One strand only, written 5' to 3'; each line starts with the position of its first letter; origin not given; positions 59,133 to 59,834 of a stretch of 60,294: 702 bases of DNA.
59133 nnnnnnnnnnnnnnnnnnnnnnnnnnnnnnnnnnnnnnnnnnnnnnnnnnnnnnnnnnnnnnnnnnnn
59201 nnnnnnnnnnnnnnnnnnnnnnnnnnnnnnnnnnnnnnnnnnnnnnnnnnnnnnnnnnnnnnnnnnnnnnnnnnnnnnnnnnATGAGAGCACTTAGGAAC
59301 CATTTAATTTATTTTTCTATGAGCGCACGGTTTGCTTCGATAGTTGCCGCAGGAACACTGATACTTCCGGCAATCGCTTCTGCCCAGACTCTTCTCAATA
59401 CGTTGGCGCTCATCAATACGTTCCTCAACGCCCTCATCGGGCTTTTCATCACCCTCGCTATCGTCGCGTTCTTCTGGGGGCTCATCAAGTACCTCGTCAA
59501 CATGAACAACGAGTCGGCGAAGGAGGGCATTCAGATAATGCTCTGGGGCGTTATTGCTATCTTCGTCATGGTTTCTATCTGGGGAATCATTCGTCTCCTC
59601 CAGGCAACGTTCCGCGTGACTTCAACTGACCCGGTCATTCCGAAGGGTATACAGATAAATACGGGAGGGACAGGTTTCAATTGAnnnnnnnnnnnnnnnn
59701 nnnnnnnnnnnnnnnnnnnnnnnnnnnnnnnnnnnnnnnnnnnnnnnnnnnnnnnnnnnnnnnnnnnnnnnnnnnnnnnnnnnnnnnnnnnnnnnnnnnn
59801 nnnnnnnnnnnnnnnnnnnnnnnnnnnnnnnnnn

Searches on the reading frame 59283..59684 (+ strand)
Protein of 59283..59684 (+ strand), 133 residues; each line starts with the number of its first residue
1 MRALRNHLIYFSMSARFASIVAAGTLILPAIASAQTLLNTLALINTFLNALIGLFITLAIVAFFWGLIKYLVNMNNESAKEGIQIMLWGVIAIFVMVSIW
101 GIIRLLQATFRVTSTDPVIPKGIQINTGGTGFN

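Call 3: search_protein_families(library=pfam, proteins=[window:59283-59684:+], max_evalue=1)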
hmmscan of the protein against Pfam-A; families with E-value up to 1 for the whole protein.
window:59283-59684:+ (133 aa): 3 families
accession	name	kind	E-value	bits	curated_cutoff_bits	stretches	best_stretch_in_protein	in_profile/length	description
PF18895.5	T4SS_pilin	-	2.1e-05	25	26.6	1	42-106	7-71/71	Type IV secretion system pilin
PF15420.11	Abhydrolase_9_N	-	0.41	11.1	27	1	50-114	56-120/208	Alpha/beta-hydrolase family N-terminus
PF04123.18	DUF373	-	0.48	10.2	28.3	1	20-106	234-317/335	Domain of unknown function (DUF373)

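Call 4: search_protein_families(library=ncbifam, proteins=[window:59283-59684:+], max_evalue=1)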
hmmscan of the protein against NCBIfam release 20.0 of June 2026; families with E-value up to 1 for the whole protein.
window:59283-59684:+ (133 aa): 6 families
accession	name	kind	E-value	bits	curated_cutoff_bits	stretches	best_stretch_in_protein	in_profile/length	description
NF045849.1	ICE_MMCAP2_0565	equivalog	0.0051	16.5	40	1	41-105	10-75/80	Mbov_0395 family pilin-like conjugal transfer protein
NF011702.0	PRK15122.1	subfamily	0.006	14.6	975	1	31-111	67-138/907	magnesium-translocating P-type ATPase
NF041002.1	pilin_ComGF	equivalog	0.05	13.8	80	1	46-80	5-39/139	competence type IV pilus minor pilin ComGF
NF033917.0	antiphage_ZorA_4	subfamily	0.45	9.4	500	1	45-104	56-117/413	anti-phage ZorAB system protein ZorA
NF041792.2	2_anti-phage_ZorA2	equivalog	0.47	8.9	700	1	52-104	50-101/550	type II Zorya anti-phage system protein ZorA2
NF053846.1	glyco_with_XrtP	equivalog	0.91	8.1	520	0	18-107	335-427/440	XrtP-associated glycosyltransferase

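Call 14: find_homologous_proteins(query=window:59283-59684:+, max_evalue=0.001)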
Query window:59283-59684:+ (133 aa): 636 proteins with E <= 0.001 among 663 candidates; the best 120 are listed.
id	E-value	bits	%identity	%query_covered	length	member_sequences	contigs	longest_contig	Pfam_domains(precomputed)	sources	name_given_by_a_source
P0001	3.4e-67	242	100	91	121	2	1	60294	-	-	-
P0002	2.7e-56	207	85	90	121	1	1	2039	-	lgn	-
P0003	1.3e-55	205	84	92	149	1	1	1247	-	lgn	-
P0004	1.6e-55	204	88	85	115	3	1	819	-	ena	-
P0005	5.9e-55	203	77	98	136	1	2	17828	-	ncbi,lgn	-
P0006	6.6e-55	202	86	88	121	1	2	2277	-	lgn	-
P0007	2.7e-54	200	80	92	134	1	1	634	-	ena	-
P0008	2.8e-53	197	83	89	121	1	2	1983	-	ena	-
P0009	3.0e-53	197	81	89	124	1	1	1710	-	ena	-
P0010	3.6e-52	194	81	89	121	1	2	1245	-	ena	-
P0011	5.0e-51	190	72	97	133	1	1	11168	-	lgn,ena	-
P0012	1.2e-50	189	77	86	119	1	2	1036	-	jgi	jgi:hypothetical protein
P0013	1.9e-50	188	86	62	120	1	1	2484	PF18895.6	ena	-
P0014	1.9e-49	185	85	80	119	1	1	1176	-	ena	-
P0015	4.4e-49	184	81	83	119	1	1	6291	PF18895.6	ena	-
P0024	2.0e-47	178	81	81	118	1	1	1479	PF18895.6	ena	-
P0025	2.3e-47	178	78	86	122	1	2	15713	PF18895.6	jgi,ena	-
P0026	3.0e-47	178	77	86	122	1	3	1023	PF18895.6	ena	-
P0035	3.2e-46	174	71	86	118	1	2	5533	PF18895.6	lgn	-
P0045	7.6e-46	173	75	86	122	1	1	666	PF18895.6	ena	-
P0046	8.8e-46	173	79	84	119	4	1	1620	PF18895.6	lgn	-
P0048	1.7e-45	172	77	86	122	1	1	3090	PF18895.6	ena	-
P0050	2.5e-45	171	78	78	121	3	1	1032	PF18895.6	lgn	-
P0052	2.7e-45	171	79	73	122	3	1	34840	PF18895.6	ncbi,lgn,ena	-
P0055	4.1e-45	171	66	92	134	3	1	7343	PF18895.6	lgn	-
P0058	6.1e-45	170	75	86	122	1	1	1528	PF18895.6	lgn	-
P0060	6.4e-45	170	74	86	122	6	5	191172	-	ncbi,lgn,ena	-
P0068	1.3e-44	169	75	83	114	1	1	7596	PF18895.6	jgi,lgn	jgi:hypothetical protein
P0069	1.5e-44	169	68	93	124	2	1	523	PF18895.6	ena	-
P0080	3.3e-44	168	77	83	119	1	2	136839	-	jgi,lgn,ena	jgi:hypothetical protein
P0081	3.3e-44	168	82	66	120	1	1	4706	PF18895.6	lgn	-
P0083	4.1e-44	168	73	80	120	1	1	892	PF18895.6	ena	-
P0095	1.3e-43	166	72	86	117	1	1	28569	PF18895.6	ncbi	-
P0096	1.3e-43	166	76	83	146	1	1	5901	PF18895.6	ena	-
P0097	1.5e-43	166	73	83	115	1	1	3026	PF18895.6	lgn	-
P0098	1.6e-43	166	78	71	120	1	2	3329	PF18895.6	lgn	-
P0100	1.8e-43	165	79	80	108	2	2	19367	PF18895.6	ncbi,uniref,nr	ncbi:hypothetical protein A3C18_04170 [Candidatus Kaiserbacteria bacterium RIFCSPHIGHO2_02_FULL_54_1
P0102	2.0e-43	165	79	71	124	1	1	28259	PF18895.6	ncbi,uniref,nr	ncbi:hypothetical protein COU20_01160 [Candidatus Kaiserbacteria bacterium CG10_big_fil_rev_8_21_14_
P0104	2.2e-43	165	79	71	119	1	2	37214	PF18895.6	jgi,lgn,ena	-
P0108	2.6e-43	165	74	86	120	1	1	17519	PF18895.6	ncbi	-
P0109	2.7e-43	165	75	86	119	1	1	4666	PF18895.6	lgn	-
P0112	3.0e-43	165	69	83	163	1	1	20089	PF18895.6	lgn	-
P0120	4.0e-43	164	72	88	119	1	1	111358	PF18895.6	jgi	jgi:hypothetical protein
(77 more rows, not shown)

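Call 15: find_encoding_contigs(protein=P0060, flank=10000, max_places=2)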
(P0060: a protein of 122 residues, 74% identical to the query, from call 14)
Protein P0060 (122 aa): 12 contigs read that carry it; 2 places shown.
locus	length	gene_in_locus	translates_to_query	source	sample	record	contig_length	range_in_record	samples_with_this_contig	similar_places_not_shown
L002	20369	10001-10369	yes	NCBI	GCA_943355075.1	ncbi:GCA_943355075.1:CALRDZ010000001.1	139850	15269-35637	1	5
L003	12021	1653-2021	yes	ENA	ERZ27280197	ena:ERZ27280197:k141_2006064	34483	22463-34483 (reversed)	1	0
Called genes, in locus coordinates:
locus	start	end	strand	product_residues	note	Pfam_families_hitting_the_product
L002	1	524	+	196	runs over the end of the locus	PF01195:Pept_tRNA_hydro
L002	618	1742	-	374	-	PF00575:S1 (weak), PF21543:CvfB_2nd (faint), PF21710:Spt6_S1 (faint), PF00575:S1, PF23459:S1_RRP5 (weak), PF00575:S1 (weak)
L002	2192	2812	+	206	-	PF13483:Lactamase_B_3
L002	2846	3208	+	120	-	-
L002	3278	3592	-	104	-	-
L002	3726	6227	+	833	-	PF00521:DNA_topoisoIV, PF03989:DNA_gyraseA_C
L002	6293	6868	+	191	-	PF13489:Methyltransf_23, PF01135:PCMT (weak), PF01209:Ubie_methyltran, PF05175:MTS (faint), PF13847:Methyltransf_31, PF13649:Methyltransf_25, PF08241:Methyltransf_11, PF08242:Methyltransf_12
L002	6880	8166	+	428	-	PF01547:SBP_bac_1, PF13416:SBP_bac_8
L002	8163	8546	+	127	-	PF18895:T4SS_pilin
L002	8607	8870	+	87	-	-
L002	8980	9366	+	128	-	-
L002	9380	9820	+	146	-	-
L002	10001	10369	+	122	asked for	-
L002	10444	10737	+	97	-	-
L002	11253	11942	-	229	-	PF01996:F420_ligase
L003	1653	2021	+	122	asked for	-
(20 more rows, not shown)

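Call 16: find_encoding_contigs(protein=P0080, flank=10000, max_places=2)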
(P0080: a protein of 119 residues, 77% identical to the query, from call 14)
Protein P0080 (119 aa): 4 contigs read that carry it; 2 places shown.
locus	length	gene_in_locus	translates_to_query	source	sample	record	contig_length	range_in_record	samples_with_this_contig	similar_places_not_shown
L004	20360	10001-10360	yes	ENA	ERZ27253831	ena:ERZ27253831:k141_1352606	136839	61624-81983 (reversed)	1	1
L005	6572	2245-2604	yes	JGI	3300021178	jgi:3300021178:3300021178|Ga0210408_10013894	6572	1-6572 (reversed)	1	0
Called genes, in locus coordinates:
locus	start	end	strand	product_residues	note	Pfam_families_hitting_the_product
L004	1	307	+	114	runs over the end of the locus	-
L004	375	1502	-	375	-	PF00575:S1 (weak), PF21543:CvfB_2nd (faint), PF23459:S1_RRP5 (faint), PF00575:S1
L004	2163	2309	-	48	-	-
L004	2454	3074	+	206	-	PF13483:Lactamase_B_3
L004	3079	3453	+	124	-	-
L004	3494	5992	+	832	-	PF00521:DNA_topoisoIV, PF03989:DNA_gyraseA_C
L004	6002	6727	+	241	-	-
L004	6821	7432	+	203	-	PF01135:PCMT (weak), PF13489:Methyltransf_23 (weak), PF01209:Ubie_methyltran, PF01728:FtsJ (weak), PF13847:Methyltransf_31, PF08241:Methyltransf_11, PF08242:Methyltransf_12, PF13649:Methyltransf_25, +2 more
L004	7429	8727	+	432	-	PF01547:SBP_bac_1, PF13416:SBP_bac_8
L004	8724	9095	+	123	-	PF04956:TrbC (weak), PF18895:T4SS_pilin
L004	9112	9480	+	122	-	-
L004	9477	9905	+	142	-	-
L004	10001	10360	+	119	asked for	-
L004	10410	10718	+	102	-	-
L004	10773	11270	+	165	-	-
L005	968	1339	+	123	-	PF04956:TrbC (weak), PF18895:T4SS_pilin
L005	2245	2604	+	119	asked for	-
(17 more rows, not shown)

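Call 38: find_related_loci(query=A2, collection=genome_contigs, flank=10000)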
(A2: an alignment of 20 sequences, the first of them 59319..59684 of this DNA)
Query A2 (121 aa) in genome_contigs; peptide patterns used: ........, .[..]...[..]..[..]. (x = any residue, [..] = any of these).
349 stretches matched a pattern; 329 encode a relative of the query (tblastn E <= 1e-3); the best 80 are kept; 80 distinct loci.
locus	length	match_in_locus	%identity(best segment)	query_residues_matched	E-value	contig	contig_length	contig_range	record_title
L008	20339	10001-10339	88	8-120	4e-61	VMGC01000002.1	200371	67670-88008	MAG: Parcubacteria group bacterium Gr01-1014_8 G01um10148_scaffold_32, whole genome shotgun sequence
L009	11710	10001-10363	80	1-119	3e-58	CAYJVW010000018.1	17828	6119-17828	MAG TPA_asm: uncultured Candidatus Saccharibacteria bacterium isolate ERP125453_co1_233 genome assembly, contig: NODE_31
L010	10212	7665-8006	77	6-120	3e-53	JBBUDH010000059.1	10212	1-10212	MAG: Patescibacteria group bacterium isolate H43-bin093_1 H43_bin093_1_000000000059, whole genome shotgun sequence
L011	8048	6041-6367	80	6-115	1e-51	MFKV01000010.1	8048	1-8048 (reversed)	MAG: Candidatus Kaiserbacteria bacterium RIFCSPHIGHO2_01_FULL_54_36 rifcsphigho2_01_scaffold_25908, whole genome shotgun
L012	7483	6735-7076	75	6-120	3e-51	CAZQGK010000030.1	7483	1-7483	MAG TPA_asm: uncultured Candidatus Saccharibacteria bacterium isolate ERP113451_co1_332 genome assembly, contig: NODE_12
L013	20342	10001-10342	74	6-120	6e-51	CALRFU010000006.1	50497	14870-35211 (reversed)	MAG: Candidatus Nomurabacteria bacterium isolate TH-08apr19-232 genome assembly, contig: TH-08apr19-C1538, whole genome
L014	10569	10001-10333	77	6-117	5e-51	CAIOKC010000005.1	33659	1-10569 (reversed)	uncultured bacterium isolate LaPlata_bin-2928 genome assembly, contig: bin-2928:05/32, whole genome shotgun sequence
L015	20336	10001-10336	76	6-117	6e-51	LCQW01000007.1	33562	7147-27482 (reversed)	MAG: Candidatus Kaiserbacteria bacterium GW2011_GWA2_52_12 UY67_C0007, whole genome shotgun sequence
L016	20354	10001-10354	69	1-117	1e-50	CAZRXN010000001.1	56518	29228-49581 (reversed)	MAG TPA_asm: uncultured Candidatus Saccharibacteria bacterium isolate SRP263527_co1_207 genome assembly, contig: NODE_36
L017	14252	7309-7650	75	6-120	9e-51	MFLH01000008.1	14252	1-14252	MAG: Candidatus Kaiserbacteria bacterium RIFCSPHIGHO2_02_FULL_54_11b rifcsphigho2_02_scaffold_14012, whole genome shotgu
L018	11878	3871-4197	77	7-116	2e-50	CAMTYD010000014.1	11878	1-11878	MAG: uncultured Parcubacteria group bacterium isolate G02_MAG_00011 genome assembly, contig: G02_MAG_00011_000000000026,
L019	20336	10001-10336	75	4-116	2e-49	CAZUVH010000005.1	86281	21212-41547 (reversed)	MAG TPA_asm: uncultured Candidatus Saccharibacteria bacterium isolate SRP287051_co2_176 genome assembly, contig: NODE_59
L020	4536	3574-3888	78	9-114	2e-49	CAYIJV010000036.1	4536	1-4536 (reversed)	MAG TPA_asm: uncultured Candidatus Saccharibacteria bacterium isolate ERP119705_co23_584 genome assembly, contig: NODE_2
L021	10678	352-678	78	7-116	3e-49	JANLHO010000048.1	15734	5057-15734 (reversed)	MAG: Patescibacteria group bacterium isolate P6-19 k99_92905, whole genome shotgun sequence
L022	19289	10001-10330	71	7-115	3e-49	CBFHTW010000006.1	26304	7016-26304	MAG: Minisyncoccia bacterium isolate Co_bin_102_indstr genome assembly, contig: Co_bin_102_indstr_c6, whole genome shotg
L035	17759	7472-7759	79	24-120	1e-45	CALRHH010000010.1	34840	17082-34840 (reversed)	MAG: Candidatus Nomurabacteria bacterium isolate Ike-100m-40 genome assembly, contig: Ike-100-c403, whole genome shotgun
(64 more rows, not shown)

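Call 41: find_homologous_proteins(query=L035:16794-17234:+, max_evalue=0.001)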
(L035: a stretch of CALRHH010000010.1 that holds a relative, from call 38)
Query L035:16794-17234:+ (146 aa): 263 proteins with E <= 0.001 among 523 candidates; the best 120 are listed.
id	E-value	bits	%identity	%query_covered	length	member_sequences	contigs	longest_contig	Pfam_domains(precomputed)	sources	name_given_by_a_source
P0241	2.6e-84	298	100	97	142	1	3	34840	-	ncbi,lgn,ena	-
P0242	1.9e-76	273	86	100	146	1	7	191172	-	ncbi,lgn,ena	-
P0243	1.1e-75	270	85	100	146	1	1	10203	-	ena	-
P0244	2.8e-75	269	84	100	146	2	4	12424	-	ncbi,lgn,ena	-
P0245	4.6e-75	268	85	100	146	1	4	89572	-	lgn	-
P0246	1.2e-74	267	84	100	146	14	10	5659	-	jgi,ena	-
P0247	2.7e-73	263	86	92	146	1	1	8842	-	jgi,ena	-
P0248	3.0e-72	259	83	98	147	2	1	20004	-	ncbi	-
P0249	4.4e-72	259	80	100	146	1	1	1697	-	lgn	-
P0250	8.5e-72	258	79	100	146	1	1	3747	-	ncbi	-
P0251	1.2e-71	257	82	96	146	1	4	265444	-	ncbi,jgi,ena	-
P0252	4.3e-71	255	83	95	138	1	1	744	-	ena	-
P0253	4.6e-71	255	80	100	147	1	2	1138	-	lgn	-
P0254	4.8e-71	255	79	100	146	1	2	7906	-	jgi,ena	-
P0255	1.2e-70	254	79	100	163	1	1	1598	-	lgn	-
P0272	1.1e-62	228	76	96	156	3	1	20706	PF18895.6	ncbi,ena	-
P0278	5.6e-59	216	77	92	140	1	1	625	PF18895.6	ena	-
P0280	1.4e-58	215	67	100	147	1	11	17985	PF18895.6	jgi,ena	-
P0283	3.3e-57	210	72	95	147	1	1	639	PF18895.6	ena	-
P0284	3.6e-57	210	71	94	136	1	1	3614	PF18895.6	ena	-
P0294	4.6e-51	190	75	86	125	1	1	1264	PF18895.6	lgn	-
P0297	2.5e-49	185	69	89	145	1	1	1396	PF18895.6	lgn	-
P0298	3.0e-49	185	66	93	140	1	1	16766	PF18895.6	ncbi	-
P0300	1.2e-48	183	63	100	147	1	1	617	PF18895.6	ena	-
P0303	1.7e-48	182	66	92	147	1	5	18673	PF18895.6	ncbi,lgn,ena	-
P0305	1.8e-47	179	74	88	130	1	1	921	PF18895.6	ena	-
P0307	2.8e-47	178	75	79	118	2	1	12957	PF18895.6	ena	-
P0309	5.6e-47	177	72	85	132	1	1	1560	PF18895.6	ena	-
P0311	1.6e-46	176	60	96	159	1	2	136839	PF18895.6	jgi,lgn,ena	jgi:hypothetical protein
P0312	2.2e-46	175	65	92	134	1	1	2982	PF18895.6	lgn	-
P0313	9.2e-46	173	63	99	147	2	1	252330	PF18895.6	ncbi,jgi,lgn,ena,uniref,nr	ncbi:hypothetical protein COU18_03360 [Candidatus Kaiserbacteria bacterium CG10_big_fil_rev_8_21_14_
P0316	7.2e-45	170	66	88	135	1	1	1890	PF18895.6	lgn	-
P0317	7.9e-45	170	67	88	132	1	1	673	PF18895.6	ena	-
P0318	3.0e-44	168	58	95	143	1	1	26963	PF18895.6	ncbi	-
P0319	3.8e-44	168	64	87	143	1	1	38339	PF18895.6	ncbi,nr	ncbi:hypothetical protein HY418_03275 [Candidatus Kaiserbacteria bacterium]|nr:hypothetical protein 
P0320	5.2e-44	168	65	88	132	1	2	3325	PF18895.6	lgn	-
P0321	8.3e-44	167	71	79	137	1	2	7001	PF18895.6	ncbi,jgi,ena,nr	ncbi:hypothetical protein A3A41_01790 [Candidatus Kaiserbacteria bacterium RIFCSPLOWO2_01_FULL_54_22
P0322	1.3e-43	166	71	79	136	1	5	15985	PF18895.6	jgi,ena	-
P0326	4.3e-43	165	67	88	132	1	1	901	PF18895.6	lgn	-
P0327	2.0e-42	163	63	88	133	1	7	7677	PF18895.6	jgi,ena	-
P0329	2.2e-42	162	71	79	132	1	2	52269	PF18895.6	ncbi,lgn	-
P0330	3.1e-42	162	64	88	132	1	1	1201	PF18895.6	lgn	-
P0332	8.4e-42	160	59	92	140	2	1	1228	PF18895.6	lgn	-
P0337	8.5e-41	157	51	99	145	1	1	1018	PF18895.6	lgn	-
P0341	4.4e-40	155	58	92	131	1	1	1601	PF18895.6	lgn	-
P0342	5.1e-40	155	58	93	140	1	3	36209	PF18895.6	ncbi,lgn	-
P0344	1.2e-39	154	58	85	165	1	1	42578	PF18895.6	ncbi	-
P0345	1.3e-39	153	62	88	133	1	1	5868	PF18895.6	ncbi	-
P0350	5.0e-39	151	51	97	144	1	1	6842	PF18895.6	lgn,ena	-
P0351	5.1e-39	151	74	70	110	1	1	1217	PF18895.6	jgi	jgi:TRAP-type C4-dicarboxylate transport system permease small subunit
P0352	3.7e-38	149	53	92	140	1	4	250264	PF18895.6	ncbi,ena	-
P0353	3.8e-38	149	60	86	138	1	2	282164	PF18895.6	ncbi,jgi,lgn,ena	-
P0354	6.3e-38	148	69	79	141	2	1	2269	PF18895.6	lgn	-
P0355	8.1e-38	148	58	85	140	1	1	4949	PF18895.6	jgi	jgi:hypothetical protein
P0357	8.7e-38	147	67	83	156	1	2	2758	PF18895.6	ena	-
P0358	1.1e-37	147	61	88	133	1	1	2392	PF18895.6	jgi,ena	-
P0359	1.6e-37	147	56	88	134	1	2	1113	PF18895.6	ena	-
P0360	3.3e-37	146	58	90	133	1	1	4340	PF18895.6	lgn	-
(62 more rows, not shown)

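Call 42: find_encoding_contigs(protein=P0242, flank=10000, max_places=1)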
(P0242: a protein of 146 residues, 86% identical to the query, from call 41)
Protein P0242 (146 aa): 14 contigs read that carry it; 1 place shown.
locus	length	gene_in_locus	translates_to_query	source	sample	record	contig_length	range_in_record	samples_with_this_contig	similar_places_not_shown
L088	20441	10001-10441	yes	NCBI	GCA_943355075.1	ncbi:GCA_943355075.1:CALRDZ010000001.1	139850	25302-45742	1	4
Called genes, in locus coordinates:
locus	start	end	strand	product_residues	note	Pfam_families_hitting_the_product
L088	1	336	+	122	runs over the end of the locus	-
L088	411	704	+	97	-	-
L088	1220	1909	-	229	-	PF01996:F420_ligase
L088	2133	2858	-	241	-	PF14528:LAGLIDADG_3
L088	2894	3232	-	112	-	PF02033:RBFA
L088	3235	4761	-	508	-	PF00009:GTP_EFTU, PF00350:Dynamin_N (faint), PF01926:MMR_HSR1, PF03193:RsgA_GTPase (faint), PF22042:EF-G_D2, PF11987:IF-2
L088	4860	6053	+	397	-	PF00266:Aminotran_5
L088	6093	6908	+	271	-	-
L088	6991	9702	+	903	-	PF02861:Clp_N, PF23569:NBD_SMAX1, PF00004:AAA, PF17871:AAA_lid_9, PF00004:AAA, PF07724:AAA_2, PF07728:AAA_5, PF10431:ClpB_D2-small, +5 more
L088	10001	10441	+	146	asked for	-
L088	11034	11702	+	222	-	PF03070:TENA_THI-4, PF14518:Haem_oxygenas_2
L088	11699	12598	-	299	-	PF01745:IPT, PF01715:IPPT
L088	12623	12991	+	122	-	PF04134:DCC1-like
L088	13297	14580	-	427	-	PF08245:Mur_ligase_M, PF02875:Mur_ligase_C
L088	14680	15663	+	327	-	PF02195:ParB_N, PF17762:HTH_ParB, PF23552:ParB_C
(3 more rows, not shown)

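Call 43: find_encoding_contigs(protein=P0311, flank=10000, max_places=1)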
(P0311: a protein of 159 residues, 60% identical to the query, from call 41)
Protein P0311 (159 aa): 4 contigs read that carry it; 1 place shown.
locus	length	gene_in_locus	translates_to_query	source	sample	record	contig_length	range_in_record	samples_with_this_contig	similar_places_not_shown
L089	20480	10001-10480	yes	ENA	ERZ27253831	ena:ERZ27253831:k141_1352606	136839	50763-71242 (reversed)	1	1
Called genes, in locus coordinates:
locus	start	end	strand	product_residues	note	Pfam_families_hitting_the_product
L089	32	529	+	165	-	-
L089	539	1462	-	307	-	PF13489:Methyltransf_23, PF01209:Ubie_methyltran, PF13847:Methyltransf_31, PF08241:Methyltransf_11, PF08242:Methyltransf_12, PF13649:Methyltransf_25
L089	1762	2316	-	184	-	-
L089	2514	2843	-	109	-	PF02033:RBFA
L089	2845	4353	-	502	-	PF00009:GTP_EFTU, PF00350:Dynamin_N (faint), PF01926:MMR_HSR1, PF22042:EF-G_D2, PF14578:GTP_EFTU_D4 (faint), PF11987:IF-2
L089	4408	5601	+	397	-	PF00266:Aminotran_5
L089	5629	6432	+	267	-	PF13365:Trypsin_2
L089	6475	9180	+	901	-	PF02861:Clp_N, PF23569:NBD_SMAX1, PF00004:AAA, PF17871:AAA_lid_9, PF00004:AAA, PF07724:AAA_2, PF07728:AAA_5, PF10431:ClpB_D2-small, +5 more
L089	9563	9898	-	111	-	-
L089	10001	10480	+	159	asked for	PF18895:T4SS_pilin (weak)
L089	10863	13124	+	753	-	-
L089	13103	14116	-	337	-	PF01745:IPT, PF01715:IPPT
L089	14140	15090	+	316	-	PF02195:ParB_N, PF17762:HTH_ParB, PF23552:ParB_C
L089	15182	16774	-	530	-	PF13328:HD_4, PF01966:HD, PF04607:RelA_SpoT, PF02824:TGS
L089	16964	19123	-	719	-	PF01751:Toprim, PF13662:Toprim_4 (faint), PF01131:Topoisom_bac, PF01396:Zn_ribbon_Top1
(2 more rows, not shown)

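Call 60: predict_structure(alignment_id=A4)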
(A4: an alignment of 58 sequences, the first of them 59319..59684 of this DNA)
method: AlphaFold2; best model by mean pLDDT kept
length: 121 residues; sequences in the alignment: 58
mean_pLDDT: 71.8   pTM: 0.41
mean pLDDT of the five models: 71.8, 70.2, 69.3, 67.7, 61.5
residues with pLDDT >= 90: 0; 70-90: 72; 50-70: 44; < 50: 5
segments of 3 or more residues with pLDDT < 50: 116-118
pLDDT, mean of each block of 10 residues (from residue 1): 61 67 73 83 85 79 71 79 86 75 55 50 47
secondary structure, 60 per line:
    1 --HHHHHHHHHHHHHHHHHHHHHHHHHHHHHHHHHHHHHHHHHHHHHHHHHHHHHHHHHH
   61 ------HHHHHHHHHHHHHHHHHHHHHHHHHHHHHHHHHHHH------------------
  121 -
elements in order: H3-60 H67-102
